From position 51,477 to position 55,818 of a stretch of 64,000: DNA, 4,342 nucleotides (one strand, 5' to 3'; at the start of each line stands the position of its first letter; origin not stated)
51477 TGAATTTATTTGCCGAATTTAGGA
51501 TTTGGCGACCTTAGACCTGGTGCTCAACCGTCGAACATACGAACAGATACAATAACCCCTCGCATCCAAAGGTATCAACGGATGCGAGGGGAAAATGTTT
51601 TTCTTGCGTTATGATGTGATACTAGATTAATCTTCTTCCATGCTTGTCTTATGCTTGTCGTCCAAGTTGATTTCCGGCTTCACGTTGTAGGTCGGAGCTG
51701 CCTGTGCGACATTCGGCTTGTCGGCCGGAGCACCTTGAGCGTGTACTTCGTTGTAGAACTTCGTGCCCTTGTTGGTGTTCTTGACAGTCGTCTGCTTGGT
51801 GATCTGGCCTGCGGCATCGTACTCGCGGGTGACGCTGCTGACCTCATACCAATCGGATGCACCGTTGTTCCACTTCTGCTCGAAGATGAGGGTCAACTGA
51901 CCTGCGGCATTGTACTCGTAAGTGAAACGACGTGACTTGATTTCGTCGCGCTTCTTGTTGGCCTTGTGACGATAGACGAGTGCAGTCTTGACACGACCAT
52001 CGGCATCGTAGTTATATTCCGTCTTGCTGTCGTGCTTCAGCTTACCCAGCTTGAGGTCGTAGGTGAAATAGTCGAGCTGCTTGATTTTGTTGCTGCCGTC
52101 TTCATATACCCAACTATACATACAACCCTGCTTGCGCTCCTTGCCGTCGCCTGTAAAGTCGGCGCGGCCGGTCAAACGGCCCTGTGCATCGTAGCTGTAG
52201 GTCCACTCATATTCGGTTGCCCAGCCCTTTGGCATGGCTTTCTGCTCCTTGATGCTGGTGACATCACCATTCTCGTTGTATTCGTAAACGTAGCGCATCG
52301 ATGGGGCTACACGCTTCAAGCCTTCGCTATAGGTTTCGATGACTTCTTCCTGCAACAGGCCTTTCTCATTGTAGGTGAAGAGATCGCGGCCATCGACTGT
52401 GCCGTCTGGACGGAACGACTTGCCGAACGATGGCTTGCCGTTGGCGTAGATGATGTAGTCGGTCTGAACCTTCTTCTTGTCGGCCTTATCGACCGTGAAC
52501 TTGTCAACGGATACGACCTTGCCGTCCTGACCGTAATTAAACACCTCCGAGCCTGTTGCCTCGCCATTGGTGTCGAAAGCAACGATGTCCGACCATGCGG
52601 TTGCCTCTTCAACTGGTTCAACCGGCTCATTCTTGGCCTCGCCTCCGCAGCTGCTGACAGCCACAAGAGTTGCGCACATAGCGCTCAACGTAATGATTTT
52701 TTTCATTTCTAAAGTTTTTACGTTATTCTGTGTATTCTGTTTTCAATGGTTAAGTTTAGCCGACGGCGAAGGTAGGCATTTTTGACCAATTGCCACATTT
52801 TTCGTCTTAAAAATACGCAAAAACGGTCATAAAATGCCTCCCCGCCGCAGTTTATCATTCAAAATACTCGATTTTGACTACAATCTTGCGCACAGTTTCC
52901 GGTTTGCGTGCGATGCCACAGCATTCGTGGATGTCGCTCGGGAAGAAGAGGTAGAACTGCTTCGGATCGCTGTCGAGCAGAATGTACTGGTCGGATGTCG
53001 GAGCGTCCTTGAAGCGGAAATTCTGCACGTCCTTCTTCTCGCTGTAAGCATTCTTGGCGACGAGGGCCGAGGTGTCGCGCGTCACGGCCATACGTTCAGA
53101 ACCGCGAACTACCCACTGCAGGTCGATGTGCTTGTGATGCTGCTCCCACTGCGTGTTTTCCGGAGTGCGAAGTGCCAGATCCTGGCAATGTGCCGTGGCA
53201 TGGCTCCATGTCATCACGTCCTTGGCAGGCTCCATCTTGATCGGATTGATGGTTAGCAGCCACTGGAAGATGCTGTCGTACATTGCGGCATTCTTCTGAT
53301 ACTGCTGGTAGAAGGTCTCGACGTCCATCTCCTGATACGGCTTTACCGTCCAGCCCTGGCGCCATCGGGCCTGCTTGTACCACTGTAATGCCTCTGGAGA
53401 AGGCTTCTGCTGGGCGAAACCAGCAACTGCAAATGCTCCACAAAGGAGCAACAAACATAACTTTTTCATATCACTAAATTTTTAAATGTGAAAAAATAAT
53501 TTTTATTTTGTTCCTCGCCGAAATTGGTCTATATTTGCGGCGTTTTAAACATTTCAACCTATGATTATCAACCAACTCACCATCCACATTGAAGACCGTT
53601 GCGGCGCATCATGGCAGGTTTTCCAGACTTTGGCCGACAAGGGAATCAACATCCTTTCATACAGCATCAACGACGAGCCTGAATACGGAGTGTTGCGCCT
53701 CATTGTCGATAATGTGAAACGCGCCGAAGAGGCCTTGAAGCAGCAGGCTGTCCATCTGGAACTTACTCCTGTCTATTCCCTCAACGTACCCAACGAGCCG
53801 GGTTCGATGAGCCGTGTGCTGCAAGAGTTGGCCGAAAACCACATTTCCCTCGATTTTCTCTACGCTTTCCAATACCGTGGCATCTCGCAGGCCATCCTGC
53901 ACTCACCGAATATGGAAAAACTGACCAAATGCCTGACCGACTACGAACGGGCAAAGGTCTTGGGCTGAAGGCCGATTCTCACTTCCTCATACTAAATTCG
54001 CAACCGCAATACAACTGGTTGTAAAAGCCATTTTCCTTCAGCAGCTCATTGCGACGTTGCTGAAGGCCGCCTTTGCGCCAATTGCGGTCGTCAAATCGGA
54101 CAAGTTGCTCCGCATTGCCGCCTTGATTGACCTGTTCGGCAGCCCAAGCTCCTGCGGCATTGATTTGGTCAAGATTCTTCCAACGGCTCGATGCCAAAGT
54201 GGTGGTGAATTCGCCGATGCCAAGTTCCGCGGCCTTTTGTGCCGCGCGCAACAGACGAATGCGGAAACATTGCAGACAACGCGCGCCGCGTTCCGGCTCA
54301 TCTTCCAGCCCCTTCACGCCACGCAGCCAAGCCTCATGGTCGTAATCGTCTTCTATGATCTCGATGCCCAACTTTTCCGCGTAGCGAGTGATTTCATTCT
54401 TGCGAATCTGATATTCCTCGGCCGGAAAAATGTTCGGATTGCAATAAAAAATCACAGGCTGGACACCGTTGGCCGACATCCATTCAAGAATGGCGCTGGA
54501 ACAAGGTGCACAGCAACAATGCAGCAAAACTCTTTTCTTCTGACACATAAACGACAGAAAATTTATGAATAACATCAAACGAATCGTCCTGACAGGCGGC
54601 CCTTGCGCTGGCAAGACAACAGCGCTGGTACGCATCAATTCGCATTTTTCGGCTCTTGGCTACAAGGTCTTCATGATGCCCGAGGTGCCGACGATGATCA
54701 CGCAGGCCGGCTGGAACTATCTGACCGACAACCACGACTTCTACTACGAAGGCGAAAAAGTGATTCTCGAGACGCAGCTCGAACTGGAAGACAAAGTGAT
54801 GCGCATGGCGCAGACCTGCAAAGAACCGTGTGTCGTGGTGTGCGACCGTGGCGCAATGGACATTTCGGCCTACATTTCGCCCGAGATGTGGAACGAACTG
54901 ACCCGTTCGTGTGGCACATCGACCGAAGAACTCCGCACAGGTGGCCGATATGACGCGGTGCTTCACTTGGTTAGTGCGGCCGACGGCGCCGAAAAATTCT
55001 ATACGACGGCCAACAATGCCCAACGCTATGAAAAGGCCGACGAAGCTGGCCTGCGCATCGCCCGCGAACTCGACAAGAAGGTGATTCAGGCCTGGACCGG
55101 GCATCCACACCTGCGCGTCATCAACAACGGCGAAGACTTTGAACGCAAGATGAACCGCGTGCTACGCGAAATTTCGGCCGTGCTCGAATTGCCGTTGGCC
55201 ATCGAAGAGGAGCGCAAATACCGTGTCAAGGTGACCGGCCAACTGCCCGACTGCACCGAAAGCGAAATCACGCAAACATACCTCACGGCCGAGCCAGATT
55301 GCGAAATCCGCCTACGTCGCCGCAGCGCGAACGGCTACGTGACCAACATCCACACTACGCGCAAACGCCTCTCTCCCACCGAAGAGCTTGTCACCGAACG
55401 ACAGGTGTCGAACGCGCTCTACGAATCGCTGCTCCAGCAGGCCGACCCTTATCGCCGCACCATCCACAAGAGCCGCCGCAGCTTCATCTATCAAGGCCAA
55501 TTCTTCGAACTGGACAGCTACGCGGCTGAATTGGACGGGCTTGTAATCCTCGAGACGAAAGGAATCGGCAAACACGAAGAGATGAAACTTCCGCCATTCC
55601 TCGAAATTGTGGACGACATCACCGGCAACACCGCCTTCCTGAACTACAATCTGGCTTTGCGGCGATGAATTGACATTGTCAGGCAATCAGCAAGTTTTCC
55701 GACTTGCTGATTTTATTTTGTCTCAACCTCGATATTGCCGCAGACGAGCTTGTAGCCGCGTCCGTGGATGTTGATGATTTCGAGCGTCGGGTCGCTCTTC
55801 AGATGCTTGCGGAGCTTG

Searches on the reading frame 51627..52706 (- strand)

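Call 63: search_protein_families(library=pfam, proteins=[window:51627-52706:-], max_evalue=0.001)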
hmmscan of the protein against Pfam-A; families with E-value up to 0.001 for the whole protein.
window:51627-52706:- (359 aa): 2 families
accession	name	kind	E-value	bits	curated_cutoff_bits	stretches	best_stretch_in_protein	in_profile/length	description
PF05593.20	RHS_repeat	-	2.8e-13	50.3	22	1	166-186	16-36/38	RHS Repeat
PF12930.12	DUF3836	-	1.6e-05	25.2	25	0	237-308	41-108/127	Family of unknown function (DUF3836)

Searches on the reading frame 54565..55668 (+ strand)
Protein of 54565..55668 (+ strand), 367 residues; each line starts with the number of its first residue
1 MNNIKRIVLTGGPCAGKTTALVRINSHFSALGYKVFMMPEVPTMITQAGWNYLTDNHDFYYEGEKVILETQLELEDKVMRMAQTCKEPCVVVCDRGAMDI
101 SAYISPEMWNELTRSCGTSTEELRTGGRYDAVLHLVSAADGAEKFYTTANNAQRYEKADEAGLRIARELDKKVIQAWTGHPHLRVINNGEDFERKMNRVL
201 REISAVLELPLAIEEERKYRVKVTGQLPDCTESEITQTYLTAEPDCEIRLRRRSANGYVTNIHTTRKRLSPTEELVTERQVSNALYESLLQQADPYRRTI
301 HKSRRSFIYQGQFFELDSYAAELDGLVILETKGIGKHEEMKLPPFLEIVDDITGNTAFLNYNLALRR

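Call 64: search_protein_families(library=pfam, proteins=[window:54565-55668:+], max_evalue=0.001)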
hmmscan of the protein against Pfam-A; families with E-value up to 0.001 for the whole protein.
window:54565-55668:+ (367 aa): 2 families
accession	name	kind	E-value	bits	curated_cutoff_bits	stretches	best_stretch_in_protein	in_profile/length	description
PF13521.12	AAA_28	-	1.3e-18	68.2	27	1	6-194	1-163/164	AAA domain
PF03266.21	NTPase_1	-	0.0006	20.1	23.9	0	6-53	1-50/168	NTPase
